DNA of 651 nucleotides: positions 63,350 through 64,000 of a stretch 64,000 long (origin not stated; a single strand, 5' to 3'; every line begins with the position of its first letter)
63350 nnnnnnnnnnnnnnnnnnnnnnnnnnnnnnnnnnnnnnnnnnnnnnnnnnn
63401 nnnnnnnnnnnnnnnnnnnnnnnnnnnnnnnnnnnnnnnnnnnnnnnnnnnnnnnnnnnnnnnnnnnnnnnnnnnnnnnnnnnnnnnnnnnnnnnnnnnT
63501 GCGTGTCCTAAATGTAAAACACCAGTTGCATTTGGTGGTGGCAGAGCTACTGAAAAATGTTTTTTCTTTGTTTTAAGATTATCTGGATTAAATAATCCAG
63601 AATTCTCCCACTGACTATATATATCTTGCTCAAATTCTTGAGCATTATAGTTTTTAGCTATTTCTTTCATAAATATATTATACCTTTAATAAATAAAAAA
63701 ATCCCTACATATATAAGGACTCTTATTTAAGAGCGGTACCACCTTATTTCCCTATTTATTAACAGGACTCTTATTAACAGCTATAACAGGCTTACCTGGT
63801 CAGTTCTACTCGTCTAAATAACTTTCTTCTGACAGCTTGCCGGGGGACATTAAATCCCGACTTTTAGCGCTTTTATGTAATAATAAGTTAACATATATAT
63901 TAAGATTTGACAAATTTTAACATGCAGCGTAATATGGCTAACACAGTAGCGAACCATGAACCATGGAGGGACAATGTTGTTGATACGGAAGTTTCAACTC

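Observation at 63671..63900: T-box-like tRNA-sensing leader upstream of the unusual valS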

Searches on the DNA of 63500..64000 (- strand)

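Call 4: search_rna_families(source=window, start=63500, end=64000, threshold=evalue, max_evalue=10, show_alignments=5)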
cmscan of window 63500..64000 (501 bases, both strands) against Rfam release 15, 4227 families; matches with E-value up to 10: 6.
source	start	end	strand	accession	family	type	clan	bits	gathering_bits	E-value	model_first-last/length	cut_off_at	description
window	63712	63876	-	RF00230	T-box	Cis-reg; leader;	-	55.2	93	2.1e-11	1-219/219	no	T-box leader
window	63503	63625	-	RF02550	RnaG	Gene; sRNA;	-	17.2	153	2.9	1-120/120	no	RnaG sRNA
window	63692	63770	-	RF00515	PyrR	Cis-reg;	-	17.1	54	8.1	1-115/115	no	PyrR binding site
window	63556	63606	-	RF02329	TtnuHACA22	Gene; snRNA; snoRNA; HACA-box;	-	17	90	9.8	1-103/103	no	Tetrahymena snoRNA TtnuHACA22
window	63687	63730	-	RF00837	mir-251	Gene; miRNA;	CL00135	13.9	45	9.3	1-61/61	no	microRNA mir-251 microRNA precursor family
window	63743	63811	-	RF01905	HOTAIR_2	Gene; lncRNA;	-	13.8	60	0.87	1-69/69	no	HOTAIR conserved region 2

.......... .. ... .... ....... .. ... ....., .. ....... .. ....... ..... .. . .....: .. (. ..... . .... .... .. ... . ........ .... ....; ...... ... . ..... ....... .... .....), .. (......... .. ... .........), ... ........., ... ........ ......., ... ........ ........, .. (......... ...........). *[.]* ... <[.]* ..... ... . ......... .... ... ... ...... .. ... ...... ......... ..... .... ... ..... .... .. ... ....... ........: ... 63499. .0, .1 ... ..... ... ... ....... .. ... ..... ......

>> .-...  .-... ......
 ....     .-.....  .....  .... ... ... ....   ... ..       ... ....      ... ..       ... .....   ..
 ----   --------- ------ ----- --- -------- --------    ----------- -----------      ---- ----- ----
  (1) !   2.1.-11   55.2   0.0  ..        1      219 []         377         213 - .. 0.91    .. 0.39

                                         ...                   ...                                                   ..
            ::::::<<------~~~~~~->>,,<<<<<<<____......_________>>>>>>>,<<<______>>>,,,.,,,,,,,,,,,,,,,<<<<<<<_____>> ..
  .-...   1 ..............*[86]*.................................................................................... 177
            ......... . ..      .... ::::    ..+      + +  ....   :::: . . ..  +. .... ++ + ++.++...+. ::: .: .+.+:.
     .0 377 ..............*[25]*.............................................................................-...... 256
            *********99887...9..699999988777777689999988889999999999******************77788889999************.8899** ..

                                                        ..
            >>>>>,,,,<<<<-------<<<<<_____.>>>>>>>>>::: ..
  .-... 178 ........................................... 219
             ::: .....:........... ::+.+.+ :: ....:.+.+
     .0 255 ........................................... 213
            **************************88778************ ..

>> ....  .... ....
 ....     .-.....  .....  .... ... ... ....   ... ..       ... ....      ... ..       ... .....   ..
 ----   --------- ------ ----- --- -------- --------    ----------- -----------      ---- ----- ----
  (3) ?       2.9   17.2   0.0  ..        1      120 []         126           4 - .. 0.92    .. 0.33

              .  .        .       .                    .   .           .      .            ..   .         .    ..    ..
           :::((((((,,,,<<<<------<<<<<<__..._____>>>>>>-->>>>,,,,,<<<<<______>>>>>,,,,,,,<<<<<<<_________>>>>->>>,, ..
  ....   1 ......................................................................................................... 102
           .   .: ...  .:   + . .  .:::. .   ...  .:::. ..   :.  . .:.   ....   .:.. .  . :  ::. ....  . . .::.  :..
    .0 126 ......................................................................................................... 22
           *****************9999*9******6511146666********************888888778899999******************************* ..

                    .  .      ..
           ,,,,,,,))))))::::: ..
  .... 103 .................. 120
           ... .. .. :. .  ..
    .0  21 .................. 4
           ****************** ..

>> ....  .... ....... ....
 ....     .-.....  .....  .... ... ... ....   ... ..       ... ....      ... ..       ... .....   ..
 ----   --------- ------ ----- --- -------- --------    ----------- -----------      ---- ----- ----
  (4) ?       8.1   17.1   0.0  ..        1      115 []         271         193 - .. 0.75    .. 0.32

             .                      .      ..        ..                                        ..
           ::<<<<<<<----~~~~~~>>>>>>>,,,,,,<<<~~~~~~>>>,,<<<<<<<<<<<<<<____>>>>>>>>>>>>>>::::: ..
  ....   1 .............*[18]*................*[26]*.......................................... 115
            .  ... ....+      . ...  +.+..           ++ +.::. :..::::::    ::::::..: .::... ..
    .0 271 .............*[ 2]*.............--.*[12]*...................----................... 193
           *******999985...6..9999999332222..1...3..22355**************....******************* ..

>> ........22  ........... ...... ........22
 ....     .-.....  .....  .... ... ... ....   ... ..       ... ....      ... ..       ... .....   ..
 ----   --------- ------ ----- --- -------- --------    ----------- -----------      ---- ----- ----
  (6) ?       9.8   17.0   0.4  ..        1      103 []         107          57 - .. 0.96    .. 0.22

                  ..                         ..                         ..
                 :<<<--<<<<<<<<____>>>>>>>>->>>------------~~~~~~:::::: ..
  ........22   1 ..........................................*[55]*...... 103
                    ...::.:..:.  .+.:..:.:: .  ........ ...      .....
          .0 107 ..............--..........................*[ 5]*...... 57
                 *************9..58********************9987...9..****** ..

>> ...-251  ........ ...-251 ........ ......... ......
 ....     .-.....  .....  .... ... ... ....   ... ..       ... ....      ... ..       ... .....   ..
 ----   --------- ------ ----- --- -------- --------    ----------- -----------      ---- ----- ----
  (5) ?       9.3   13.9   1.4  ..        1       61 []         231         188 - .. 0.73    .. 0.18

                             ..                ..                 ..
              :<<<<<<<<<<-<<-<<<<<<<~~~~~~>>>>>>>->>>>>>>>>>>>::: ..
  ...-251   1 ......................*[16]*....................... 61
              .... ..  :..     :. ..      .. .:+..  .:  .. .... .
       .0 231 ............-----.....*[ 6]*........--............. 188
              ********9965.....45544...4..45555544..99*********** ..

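Call 35: build_rna_model(alignment_id=A3, structure=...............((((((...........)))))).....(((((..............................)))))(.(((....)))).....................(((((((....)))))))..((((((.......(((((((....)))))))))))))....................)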
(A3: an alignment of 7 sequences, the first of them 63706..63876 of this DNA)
Model R1 built from alignment A3 (7 sequences, 194 columns); structure: as given.
model positions 173; base pairs 35; branch points 4; effective number of sequences 2.14; information 0.59 bits per position. Calibrated on 0.2 Mb of random sequence (short: E-values are rough).
structure used (alignment columns):
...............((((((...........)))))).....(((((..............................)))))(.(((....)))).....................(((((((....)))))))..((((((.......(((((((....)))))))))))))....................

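Call 37: search_with_rna_model(model_id=R1, sources=[window, L001, L002, L003, L004, L005, L006, L007, L008, L009, L010, L011, L012, L013, L014, L015, L016, L017, L018, L019, L020, L021, L022, L023, L024, L025, L026, L027, L028, L029, L030, L031, L032, L033, L034, L035, L036, L037, L038, L039, L040, L041, L042, L043, L044, L045, L046, L047, L048, L049, L050, L051, L052, L053, L054, L055, L056, L057, L058, L059, L060, L061, L062, L063, L064, L065, L066, L067, L068, L069, L070, L071, L072, L073, L074, L075, L076, L077, L078, L079, L080, L081, L082, L085, L087, L090, L091, L093, L095, L096, L097, L103, L106, L108], max_evalue=1, make_alignment=true)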
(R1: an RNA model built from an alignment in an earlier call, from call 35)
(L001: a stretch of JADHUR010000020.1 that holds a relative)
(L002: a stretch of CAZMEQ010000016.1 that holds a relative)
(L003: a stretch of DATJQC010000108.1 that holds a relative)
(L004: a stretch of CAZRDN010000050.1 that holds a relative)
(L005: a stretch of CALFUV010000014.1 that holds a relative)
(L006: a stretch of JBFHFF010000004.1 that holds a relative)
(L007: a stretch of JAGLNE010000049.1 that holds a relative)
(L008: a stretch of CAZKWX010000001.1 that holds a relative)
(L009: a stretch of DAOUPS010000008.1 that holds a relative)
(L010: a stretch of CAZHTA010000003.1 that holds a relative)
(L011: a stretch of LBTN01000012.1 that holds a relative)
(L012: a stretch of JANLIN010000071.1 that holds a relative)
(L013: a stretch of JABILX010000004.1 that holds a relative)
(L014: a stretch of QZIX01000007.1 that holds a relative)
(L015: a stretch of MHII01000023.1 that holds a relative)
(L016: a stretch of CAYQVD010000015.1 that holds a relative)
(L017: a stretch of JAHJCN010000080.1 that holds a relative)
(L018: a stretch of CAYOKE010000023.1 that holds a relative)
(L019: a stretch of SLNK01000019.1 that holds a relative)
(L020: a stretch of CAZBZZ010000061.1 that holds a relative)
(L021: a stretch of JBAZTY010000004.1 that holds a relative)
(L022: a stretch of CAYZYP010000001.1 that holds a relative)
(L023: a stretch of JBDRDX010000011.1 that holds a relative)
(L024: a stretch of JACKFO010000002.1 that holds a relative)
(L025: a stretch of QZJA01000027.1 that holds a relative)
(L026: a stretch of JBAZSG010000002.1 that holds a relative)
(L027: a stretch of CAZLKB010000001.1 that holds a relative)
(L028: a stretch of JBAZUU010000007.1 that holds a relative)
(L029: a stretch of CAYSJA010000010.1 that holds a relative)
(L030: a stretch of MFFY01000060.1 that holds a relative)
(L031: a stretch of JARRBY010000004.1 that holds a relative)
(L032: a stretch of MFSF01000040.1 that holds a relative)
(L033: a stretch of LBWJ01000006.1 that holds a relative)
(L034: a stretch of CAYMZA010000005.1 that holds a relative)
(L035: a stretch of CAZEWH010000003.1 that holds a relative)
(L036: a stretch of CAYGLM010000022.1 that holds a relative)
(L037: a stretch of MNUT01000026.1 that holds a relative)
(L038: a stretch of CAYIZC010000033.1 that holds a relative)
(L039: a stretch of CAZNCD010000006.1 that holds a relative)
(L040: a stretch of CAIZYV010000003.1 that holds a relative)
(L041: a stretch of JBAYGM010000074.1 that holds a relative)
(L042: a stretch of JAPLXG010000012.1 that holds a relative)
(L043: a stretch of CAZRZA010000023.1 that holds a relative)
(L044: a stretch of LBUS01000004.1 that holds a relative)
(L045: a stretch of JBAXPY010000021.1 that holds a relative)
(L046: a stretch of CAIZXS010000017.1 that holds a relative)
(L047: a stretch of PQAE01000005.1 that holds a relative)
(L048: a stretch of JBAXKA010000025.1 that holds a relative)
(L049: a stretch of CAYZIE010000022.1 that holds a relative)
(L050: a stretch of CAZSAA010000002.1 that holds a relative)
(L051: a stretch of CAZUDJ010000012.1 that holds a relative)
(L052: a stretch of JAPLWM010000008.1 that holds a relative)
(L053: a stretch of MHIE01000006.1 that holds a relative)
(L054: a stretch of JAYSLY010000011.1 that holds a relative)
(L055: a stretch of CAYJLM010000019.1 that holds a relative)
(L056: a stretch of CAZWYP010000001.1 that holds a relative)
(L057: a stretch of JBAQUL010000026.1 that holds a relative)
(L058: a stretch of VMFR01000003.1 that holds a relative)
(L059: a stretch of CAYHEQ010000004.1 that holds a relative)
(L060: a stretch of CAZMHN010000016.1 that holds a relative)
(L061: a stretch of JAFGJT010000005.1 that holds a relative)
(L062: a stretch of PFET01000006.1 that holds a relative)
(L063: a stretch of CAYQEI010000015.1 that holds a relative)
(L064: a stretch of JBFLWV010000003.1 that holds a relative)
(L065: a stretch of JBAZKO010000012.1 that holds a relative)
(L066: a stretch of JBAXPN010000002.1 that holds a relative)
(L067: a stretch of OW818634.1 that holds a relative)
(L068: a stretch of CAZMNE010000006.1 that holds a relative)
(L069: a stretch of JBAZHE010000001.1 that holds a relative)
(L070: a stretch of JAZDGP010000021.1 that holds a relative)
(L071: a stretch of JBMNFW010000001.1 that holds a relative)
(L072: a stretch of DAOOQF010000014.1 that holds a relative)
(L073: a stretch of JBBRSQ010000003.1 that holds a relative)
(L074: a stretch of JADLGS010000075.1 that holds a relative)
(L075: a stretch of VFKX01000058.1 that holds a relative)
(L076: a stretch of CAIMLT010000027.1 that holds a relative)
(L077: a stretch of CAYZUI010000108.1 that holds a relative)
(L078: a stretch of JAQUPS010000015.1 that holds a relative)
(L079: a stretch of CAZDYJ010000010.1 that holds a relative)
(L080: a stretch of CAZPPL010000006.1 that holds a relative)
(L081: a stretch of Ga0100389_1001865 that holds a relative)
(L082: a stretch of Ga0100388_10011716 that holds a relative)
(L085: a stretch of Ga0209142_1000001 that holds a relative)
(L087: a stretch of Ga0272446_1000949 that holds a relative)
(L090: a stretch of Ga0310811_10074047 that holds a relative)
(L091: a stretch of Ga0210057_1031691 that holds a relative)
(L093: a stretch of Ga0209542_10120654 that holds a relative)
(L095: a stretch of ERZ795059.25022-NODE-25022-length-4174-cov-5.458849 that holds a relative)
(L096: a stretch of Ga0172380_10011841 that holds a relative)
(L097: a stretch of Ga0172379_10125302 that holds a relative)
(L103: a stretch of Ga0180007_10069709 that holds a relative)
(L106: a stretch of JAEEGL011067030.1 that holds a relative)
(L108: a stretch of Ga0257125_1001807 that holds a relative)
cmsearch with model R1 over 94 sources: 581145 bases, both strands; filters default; matches with E-value up to 1: 22.
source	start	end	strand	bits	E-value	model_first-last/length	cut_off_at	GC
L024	1280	1454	+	163.6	2.2e-43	1-173/173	no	0.39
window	63698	63866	-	161.3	9.6e-43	1-173/173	no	0.38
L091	2182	2349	-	157.6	1.1e-41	1-173/173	no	0.39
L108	4965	5134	+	149.9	1.5e-39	1-173/173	no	0.36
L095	1630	1803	+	147.6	6.8e-39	1-173/173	no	0.49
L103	113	283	+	140.2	8.2e-37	1-173/173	no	0.49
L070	1324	1489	+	125.9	8.4e-33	1-173/173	no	0.47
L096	5058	5214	-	100.4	1.2e-25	1-173/173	no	0.41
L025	1314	1469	+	99.4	2.3e-25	1-173/173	no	0.44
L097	1720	1904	+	95.9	2.1e-24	1-173/173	no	0.44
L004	1251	1455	+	85.4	1.9e-21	1-173/173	no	0.52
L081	886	1089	+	77.1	4e-19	1-173/173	no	0.55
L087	12165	12351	+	74.2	2.7e-18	1-173/173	no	0.55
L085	6158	6309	+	72.9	6.1e-18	1-173/173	no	0.41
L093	405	559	-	71.2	1.8e-17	1-173/173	no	0.46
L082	6314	6464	-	69.7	4.8e-17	1-173/173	no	0.4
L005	1277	1478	+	67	2.7e-16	1-173/173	no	0.39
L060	1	135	+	56.1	3.2e-13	49-173/173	5'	0.67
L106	3011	3167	-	47.9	6.1e-11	1-173/173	no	0.43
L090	2311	2485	+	21.3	0.0018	1-173/173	no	0.51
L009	1155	1271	-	11.6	0.97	1-173/173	no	0.3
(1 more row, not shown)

Alignment A4: 22 matches aligned to the model, 330 columns, each read 5' to 3' on its own strand. Consensus structure (alignment columns), stored with it:
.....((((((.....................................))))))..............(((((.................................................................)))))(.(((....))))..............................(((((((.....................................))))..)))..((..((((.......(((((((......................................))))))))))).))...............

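Call 38: search_with_rna_model(model_id=R1, sources=[window, L004, L005, L024, L025, L070, L081, L082, L085, L087, L091, L093, L095, L096, L097, L103, L108], max_evalue=1e-10, make_alignment=true)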
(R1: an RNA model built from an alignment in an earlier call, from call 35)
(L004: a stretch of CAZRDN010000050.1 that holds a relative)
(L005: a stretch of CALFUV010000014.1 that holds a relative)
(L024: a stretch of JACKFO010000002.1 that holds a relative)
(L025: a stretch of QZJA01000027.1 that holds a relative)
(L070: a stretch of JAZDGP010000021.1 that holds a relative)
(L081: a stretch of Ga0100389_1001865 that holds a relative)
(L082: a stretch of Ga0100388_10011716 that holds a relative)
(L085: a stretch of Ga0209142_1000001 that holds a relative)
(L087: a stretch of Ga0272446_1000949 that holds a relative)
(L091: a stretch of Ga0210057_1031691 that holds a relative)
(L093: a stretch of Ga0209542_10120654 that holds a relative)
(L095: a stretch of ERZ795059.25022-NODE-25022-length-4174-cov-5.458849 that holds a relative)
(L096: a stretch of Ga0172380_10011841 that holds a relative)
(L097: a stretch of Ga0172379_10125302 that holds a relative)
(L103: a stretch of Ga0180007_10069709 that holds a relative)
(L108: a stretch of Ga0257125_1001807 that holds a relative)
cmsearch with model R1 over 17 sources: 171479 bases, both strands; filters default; matches with E-value up to 1e-10: 17.
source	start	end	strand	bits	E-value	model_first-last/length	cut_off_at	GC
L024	1280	1454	+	163.6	6.6e-44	1-173/173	no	0.39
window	63698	63866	-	161.3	2.8e-43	1-173/173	no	0.38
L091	2182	2349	-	157.6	3.2e-42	1-173/173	no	0.39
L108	4965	5134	+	149.9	4.5e-40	1-173/173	no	0.36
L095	1630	1803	+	147.6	2e-39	1-173/173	no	0.49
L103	113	283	+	140.2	2.4e-37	1-173/173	no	0.49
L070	1324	1489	+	125.9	2.5e-33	1-173/173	no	0.47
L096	5058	5214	-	100.4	3.5e-26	1-173/173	no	0.41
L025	1314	1469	+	99.4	6.7e-26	1-173/173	no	0.44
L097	1720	1904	+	95.9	6.2e-25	1-173/173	no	0.44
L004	1251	1455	+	85.4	5.5e-22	1-173/173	no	0.52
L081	886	1089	+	77.1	1.2e-19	1-173/173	no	0.55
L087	12165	12351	+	74.2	8e-19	1-173/173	no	0.55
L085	6158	6309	+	72.9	1.8e-18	1-173/173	no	0.41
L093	405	559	-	71.2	5.4e-18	1-173/173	no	0.46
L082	6314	6464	-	69.7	1.4e-17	1-173/173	no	0.4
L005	1277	1478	+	67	8.1e-17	1-173/173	no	0.39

Alignment A5: 17 matches aligned to the model, 297 columns, each read 5' to 3' on its own strand. Consensus structure (alignment columns), stored with it:
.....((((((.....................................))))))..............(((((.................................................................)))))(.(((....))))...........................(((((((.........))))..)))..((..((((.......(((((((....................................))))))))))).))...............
